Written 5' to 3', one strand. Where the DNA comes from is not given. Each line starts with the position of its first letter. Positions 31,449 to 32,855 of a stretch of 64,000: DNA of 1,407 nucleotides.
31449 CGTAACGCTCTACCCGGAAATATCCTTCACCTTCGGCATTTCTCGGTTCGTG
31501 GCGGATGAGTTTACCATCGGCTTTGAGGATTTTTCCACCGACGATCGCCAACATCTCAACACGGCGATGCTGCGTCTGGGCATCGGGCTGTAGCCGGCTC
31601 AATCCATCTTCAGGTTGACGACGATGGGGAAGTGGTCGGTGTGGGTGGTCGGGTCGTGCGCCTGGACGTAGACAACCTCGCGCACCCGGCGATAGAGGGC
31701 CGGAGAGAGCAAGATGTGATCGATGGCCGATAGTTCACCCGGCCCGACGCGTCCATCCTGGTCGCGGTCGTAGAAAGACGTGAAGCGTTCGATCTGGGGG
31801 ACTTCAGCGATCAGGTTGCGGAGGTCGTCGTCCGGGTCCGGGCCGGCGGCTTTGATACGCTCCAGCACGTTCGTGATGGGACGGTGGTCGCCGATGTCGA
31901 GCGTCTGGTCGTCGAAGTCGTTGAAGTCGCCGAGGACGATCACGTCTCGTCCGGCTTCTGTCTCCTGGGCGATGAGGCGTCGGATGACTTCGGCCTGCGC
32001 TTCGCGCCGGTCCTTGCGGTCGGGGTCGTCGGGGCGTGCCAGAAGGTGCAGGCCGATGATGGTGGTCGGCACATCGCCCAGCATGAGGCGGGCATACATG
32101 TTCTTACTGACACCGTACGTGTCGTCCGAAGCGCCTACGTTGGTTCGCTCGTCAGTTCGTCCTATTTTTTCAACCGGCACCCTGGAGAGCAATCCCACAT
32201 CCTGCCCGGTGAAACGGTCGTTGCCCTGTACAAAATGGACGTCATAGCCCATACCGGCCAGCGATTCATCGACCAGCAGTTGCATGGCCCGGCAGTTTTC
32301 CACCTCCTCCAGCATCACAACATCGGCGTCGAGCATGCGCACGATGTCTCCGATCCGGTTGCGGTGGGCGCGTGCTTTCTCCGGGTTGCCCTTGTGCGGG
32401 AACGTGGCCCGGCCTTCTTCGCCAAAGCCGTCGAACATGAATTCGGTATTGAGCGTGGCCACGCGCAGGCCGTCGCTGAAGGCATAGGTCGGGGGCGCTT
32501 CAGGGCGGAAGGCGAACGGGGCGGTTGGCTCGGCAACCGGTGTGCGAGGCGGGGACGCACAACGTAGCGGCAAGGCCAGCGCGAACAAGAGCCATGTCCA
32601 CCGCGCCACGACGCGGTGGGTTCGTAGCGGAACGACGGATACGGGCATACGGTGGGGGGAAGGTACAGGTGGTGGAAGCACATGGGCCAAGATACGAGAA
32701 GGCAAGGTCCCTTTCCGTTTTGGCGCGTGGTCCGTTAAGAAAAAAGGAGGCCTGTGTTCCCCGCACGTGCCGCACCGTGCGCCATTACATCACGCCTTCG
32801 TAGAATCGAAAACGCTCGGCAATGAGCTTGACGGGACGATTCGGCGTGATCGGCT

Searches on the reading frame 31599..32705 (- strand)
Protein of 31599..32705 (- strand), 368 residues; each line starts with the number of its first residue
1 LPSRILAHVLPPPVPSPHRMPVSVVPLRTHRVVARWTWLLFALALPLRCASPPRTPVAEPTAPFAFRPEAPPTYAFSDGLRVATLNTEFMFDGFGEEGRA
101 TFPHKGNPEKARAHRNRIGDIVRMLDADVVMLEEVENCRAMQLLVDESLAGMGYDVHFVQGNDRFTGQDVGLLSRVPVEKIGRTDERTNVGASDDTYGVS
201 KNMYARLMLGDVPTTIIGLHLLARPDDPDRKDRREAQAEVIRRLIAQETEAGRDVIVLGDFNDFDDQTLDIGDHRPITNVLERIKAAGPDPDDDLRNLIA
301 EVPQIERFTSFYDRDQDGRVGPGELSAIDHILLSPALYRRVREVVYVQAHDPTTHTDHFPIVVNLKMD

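Call 80: search_protein_families(library=pfam, proteins=[window:31599-32705:-], max_evalue=0.00001)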
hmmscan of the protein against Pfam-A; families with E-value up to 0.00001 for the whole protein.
window:31599-32705:- (368 aa): 1 family
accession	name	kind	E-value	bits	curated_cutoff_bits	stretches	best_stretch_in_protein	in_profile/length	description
PF03372.29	Exo_endo_phos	-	8.7e-14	52.2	24.5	1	105-348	9-217/225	Endonuclease/Exonuclease/phosphatase family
